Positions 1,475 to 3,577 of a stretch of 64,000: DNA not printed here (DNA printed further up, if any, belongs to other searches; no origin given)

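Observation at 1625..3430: Unusual fusion: membrane-anchored PTP-like phosphatase domain joined to a neutral-ceramidase-like domain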

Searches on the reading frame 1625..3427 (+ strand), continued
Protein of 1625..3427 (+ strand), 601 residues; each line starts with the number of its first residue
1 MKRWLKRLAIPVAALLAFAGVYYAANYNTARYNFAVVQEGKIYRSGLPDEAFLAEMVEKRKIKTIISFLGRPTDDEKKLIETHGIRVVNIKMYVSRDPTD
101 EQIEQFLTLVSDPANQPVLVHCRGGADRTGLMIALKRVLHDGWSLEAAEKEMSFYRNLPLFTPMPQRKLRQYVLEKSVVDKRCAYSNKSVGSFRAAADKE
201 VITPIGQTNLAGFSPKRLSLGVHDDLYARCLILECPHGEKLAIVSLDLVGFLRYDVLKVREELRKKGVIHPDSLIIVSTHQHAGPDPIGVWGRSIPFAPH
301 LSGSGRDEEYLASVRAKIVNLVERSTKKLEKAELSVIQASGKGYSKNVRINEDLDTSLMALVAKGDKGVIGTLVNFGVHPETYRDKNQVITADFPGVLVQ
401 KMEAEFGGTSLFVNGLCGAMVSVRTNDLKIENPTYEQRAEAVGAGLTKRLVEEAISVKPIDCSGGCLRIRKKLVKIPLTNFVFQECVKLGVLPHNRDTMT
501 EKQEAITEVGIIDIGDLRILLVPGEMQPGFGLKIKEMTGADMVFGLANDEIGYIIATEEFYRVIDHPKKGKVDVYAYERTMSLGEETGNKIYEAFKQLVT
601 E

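Call 11: search_solved_structures(query=A2, max_evalue=0.01, show_alignments=2)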
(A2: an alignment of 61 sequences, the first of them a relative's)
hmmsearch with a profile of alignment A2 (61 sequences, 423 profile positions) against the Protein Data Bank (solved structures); distinct sequences matched with E-value up to 0.01: 2.
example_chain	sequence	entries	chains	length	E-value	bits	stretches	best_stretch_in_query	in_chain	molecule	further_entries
2zws_A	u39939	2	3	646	2.2e-32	115.6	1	29-418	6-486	Neutral ceramidase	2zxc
4wgk_A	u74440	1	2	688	6.2e-29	104.3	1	30-420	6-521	Neutral ceramidase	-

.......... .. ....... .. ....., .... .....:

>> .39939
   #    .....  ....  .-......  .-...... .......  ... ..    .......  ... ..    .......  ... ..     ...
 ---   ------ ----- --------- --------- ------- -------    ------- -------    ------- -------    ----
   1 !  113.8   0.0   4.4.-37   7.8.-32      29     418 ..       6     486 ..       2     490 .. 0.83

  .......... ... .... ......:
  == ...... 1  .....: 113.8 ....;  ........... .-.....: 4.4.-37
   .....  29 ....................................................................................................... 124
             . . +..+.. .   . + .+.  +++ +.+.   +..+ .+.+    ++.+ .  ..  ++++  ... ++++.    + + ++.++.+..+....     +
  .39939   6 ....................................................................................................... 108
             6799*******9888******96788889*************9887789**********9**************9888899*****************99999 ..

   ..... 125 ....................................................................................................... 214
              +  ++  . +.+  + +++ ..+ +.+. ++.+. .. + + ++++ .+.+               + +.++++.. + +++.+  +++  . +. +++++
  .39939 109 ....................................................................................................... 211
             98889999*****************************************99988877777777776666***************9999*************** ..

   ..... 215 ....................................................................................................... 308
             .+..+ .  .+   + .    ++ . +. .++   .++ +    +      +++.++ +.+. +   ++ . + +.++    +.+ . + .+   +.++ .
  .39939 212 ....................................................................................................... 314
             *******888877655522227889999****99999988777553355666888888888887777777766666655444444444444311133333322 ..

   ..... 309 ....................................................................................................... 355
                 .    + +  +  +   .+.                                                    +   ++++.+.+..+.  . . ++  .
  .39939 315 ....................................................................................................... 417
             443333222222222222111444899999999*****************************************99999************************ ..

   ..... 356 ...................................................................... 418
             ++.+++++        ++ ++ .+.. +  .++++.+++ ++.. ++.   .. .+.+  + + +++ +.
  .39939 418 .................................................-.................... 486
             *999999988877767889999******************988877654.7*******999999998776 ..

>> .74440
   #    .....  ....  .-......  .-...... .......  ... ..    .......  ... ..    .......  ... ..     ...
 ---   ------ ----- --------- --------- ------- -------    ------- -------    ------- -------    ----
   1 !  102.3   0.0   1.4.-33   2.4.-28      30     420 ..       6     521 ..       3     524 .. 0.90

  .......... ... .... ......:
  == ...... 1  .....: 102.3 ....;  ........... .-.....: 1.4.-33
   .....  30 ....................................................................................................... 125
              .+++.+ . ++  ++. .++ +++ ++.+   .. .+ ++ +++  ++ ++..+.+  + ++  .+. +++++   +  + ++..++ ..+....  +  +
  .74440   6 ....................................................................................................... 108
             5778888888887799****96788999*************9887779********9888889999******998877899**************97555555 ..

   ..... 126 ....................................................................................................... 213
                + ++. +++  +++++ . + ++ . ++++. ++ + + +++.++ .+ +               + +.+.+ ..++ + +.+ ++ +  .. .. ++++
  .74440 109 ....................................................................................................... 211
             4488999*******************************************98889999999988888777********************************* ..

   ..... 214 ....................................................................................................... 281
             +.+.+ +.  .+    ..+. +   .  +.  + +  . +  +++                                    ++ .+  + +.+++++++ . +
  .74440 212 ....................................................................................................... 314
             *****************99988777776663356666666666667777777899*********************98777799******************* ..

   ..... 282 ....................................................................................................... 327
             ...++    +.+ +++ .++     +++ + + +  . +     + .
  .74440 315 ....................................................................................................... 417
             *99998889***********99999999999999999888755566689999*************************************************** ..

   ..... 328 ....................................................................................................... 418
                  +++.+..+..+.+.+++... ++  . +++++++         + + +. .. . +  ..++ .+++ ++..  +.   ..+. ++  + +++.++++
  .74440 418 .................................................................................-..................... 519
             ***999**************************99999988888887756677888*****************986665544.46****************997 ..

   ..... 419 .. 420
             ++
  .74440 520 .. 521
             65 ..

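Call 12: find_encoding_contigs(protein=P0006, flank=8000, max_places=3)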
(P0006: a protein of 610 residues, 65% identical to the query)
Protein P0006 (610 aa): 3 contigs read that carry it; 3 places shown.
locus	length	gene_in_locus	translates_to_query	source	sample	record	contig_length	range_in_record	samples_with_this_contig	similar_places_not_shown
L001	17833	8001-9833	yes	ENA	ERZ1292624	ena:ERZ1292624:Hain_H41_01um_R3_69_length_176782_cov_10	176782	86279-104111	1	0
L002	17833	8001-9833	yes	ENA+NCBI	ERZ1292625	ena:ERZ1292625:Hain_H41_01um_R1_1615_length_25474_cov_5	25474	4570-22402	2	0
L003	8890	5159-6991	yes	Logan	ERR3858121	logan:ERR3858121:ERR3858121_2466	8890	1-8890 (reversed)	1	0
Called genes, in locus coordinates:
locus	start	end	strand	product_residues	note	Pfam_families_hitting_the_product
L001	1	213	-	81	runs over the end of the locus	PF04226:Transgly_assoc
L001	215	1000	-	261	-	PF16656:Pur_ac_phosph_N (faint)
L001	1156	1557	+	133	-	-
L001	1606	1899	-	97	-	-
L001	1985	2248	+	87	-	PF07866:DUF1653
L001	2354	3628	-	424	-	PF00070:Pyr_redox (faint), PF00890:FAD_binding_2, PF01266:DAO (weak), PF03486:HI0933_like, PF07992:Pyr_redox_2 (weak), PF12831:FAD_oxidored, PF13450:NAD_binding_8 (weak), PF22780:HI0933_like_1st, +2 more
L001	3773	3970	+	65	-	PF00313:CSD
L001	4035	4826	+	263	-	PF01641:SelR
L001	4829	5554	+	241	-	PF01988:VIT1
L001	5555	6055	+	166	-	PF03449:GreA_GreB_N, PF01272:GreA_GreB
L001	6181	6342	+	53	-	-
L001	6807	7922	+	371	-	PF02811:PHP (weak)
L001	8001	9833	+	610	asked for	PF03162:Y_phosphatase2, PF13350:Y_phosphatase3 (weak), PF22741:PTP-NADK, PF22784:PTP-SAK, PF22785:Tc-R-P (weak), PF04734:Ceramidase_alk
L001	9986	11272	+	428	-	-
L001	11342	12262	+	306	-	PF02517:Rce1-like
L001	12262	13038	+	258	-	-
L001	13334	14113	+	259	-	-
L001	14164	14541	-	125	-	-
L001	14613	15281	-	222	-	-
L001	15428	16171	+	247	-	-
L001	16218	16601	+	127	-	PF01641:SelR, PF08271:Zn_Ribbon_TF (faint), PF24046:At4g08330 (faint)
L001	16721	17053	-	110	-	-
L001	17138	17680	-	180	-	-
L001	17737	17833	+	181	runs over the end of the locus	-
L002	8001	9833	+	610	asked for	PF03162:Y_phosphatase2, PF13350:Y_phosphatase3 (weak), PF22741:PTP-NADK, PF22784:PTP-SAK, PF22785:Tc-R-P (weak), PF04734:Ceramidase_alk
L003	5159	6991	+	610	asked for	PF03162:Y_phosphatase2, PF13350:Y_phosphatase3 (weak), PF22741:PTP-NADK, PF22784:PTP-SAK, PF22785:Tc-R-P (weak), PF04734:Ceramidase_alk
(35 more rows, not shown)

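Call 13: find_encoding_contigs(protein=P0008, flank=8000, max_places=2)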
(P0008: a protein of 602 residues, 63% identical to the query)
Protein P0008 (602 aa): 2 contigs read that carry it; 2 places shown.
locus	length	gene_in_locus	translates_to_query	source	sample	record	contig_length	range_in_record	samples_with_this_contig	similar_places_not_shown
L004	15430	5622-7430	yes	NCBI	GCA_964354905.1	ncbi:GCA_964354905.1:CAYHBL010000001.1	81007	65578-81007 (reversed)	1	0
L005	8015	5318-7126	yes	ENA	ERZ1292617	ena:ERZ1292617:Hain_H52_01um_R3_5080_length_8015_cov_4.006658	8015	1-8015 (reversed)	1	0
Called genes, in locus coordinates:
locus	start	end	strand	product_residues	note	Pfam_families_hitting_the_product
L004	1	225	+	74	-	?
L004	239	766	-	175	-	PF02600:DsbB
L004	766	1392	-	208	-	PF13462:Thioredoxin_4, PF01323:DSBA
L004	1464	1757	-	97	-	-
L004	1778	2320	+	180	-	PF03449:GreA_GreB_N, PF01272:GreA_GreB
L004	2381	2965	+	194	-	PF13302:Acetyltransf_3, PF13420:Acetyltransf_4, PF13523:Acetyltransf_8, PF00583:Acetyltransf_1 (weak)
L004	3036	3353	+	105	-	-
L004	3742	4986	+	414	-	PF02811:PHP (weak)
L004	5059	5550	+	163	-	-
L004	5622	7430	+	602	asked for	PF22741:PTP-NADK, PF03162:Y_phosphatase2, PF13350:Y_phosphatase3 (weak), PF22784:PTP-SAK, PF22785:Tc-R-P (weak), PF04734:Ceramidase_alk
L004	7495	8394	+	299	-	PF02517:Rce1-like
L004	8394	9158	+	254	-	-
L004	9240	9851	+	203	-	-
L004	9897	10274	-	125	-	-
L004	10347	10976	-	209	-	-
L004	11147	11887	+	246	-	-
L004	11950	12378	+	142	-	PF01641:SelR, PF24046:At4g08330 (faint)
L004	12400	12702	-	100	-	-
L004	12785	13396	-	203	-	-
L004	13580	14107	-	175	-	-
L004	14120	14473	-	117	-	-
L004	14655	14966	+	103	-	-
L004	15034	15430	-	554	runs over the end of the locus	PF05345:He_PIG, PF17892:Cadherin_5 (faint), PF17963:Big_9 (weak), PF05345:He_PIG, PF17963:Big_9, PF16656:Pur_ac_phosph_N (weak)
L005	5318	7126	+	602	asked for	PF22741:PTP-NADK, PF03162:Y_phosphatase2, PF13350:Y_phosphatase3 (weak), PF22784:PTP-SAK, PF22785:Tc-R-P (weak), PF04734:Ceramidase_alk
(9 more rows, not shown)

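Call 21: search_protein_families(library=ncbifam, proteins=[L001:9986-11269:+, L004:5059-5547:+], max_evalue=0.01)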
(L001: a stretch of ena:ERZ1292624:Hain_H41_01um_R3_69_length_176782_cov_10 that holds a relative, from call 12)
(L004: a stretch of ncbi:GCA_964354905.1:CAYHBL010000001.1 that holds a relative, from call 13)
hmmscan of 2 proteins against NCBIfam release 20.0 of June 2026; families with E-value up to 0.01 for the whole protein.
L001:9986-11269:+ (428 aa): 0 families

L004:5059-5547:+ (163 aa): 0 families

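Call 22: predict_structure(alignment_id=A2)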
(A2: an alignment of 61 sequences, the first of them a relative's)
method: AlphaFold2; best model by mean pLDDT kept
length: 601 residues; sequences in the alignment: 61
mean_pLDDT: 92.1   pTM: 0.91
mean pLDDT of the five models: 92.1, 91.6, 91.2, 90.7, 90.4
residues with pLDDT >= 90: 479; 70-90: 82; 50-70: 40; < 50: 0
segments of 3 or more residues with pLDDT < 50: none
pLDDT, mean of each block of 10 residues (from residue 1): 83 92 72 85 91 95 95 95 96 90 97 96 81 95 93 64 85 95 69 95 95 90 98 95 97 98 97 97 90 66 85 98 98 98 92 95 98 97 92 97 98 95 71 90 96 96 92 98 91 95 97 98 97 98 98 97 92 94 97 98 88
secondary structure, 60 per line:
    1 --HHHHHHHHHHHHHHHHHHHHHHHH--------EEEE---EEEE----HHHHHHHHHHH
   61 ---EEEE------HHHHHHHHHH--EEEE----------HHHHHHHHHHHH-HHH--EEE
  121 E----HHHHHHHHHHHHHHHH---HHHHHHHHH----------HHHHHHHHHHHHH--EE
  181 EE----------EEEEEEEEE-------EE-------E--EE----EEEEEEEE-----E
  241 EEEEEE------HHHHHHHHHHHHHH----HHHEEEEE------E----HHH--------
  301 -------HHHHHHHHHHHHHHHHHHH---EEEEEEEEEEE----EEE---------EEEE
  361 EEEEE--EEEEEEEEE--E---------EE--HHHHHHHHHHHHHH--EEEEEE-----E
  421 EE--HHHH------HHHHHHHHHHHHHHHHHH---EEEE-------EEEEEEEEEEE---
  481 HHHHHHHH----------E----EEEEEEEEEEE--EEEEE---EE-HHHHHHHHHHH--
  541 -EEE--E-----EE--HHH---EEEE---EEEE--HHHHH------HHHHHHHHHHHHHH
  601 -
elements in order: H3-26 E35-38 E42-45 H50-60 E64-67 H74-83 E86-89 H100-111 E118-121 H126-141 H145-153 H164-176 E179-182 E193-201 E227-234 E240-246 H253-266 E274-278 H308-326 E330-340 E345-347 E357-365 E368-376 H393-406 E409-414 E420-422 H425-428 H435-452 E456-459 E467-477 H481-488 E504-514 E517-521 H528-538 E542-544 E563-566 E570-573 H576-580 H587-600

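Call 24: fold_search(model_id=the predicted structure, library=pdb)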
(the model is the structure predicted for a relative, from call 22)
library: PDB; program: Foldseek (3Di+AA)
matches with E <= 10: 1230; with E <= 0.001: 123
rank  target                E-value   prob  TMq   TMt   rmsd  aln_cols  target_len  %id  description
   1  2zws                  3.6e-24  1.00  0.53  0.51   5.8       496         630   16  Crystal Structure Analysis of neutral ceramidase from Pseudomonas aeruginosa (released 2009-03-03)
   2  2zxc_A                4.3e-23  1.00  0.53  0.50   7.0       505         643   17  Ceramidase complexed with C2 (released 2009-02-03)
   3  4wgk_A                1.0e-22  1.00  0.53  0.48   6.2       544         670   15  Crystal structure of human neutral ceramidase with Zn-bound phosphate (released 2015-07-08)
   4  4wgk_B                1.6e-22  1.00  0.52  0.47   7.2       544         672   15  Crystal structure of human neutral ceramidase with Zn-bound phosphate (released 2015-07-08)
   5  6byf_A                2.5e-08  1.00  0.21  0.73   2.3       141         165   28  Crystal structure of the core catalytic domain of PP-IP phosphatase SIW14 from S. cerevisiae in complex with citrate (released 2018-03-21)
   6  6byf_B                4.2e-08  1.00  0.21  0.73   2.3       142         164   27  Crystal structure of the core catalytic domain of PP-IP phosphatase SIW14 from S. cerevisiae in complex with citrate (released 2018-03-21)
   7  6byf_G                4.4e-08  1.00  0.21  0.73   2.3       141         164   28  Crystal structure of the core catalytic domain of PP-IP phosphatase SIW14 from S. cerevisiae in complex with citrate (released 2018-03-21)
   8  6byf_F                5.9e-08  1.00  0.22  0.75   2.6       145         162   28  Crystal structure of the core catalytic domain of PP-IP phosphatase SIW14 from S. cerevisiae in complex with citrate (released 2018-03-21)
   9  1xri_A                7.9e-08  1.00  0.21  0.78   2.8       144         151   26  X-ray structure of a putative phosphoprotein phosphatase from Arabidopsis thaliana gene AT1G05000 (released 2004-10-26)
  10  6byf_C                8.8e-08  1.00  0.21  0.74   2.4       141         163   28  Crystal structure of the core catalytic domain of PP-IP phosphatase SIW14 from S. cerevisiae in complex with citrate (released 2018-03-21)
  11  7mol_B                1.2e-07  1.00  0.20  0.72   3.5       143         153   26  Crystal Structure of Arabidopsis thaliana Plant and Fungi Atypical Dual Specificity Phosphatase 1(AtPFA-DSP1 ) in comp (released 2022-03-02)
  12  4r0t_A                1.2e-07  1.00  0.19  0.61   6.0       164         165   24  Crystal structure of P. aeruginosa TpbA (C132S) in complex with pTyr (released 2015-05-06)
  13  6e3b_T                1.4e-07  1.00  0.21  0.71   2.6       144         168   27  STRUCTURE OF Siw14 CATALYTIC CORE (released 2019-02-27)
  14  7mof_B                3.1e-07  1.00  0.20  0.74   3.2       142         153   25  Crystal Structure of Arabidopsis thaliana Plant and Fungi Atypical Dual Specificity Phosphatase 1(AtPFA-DSP1 ) Cys150S (released 2022-03-02)
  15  4r0t_B                3.3e-07  1.00  0.20  0.66   5.0       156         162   24  Crystal structure of P. aeruginosa TpbA (C132S) in complex with pTyr (released 2015-05-06)
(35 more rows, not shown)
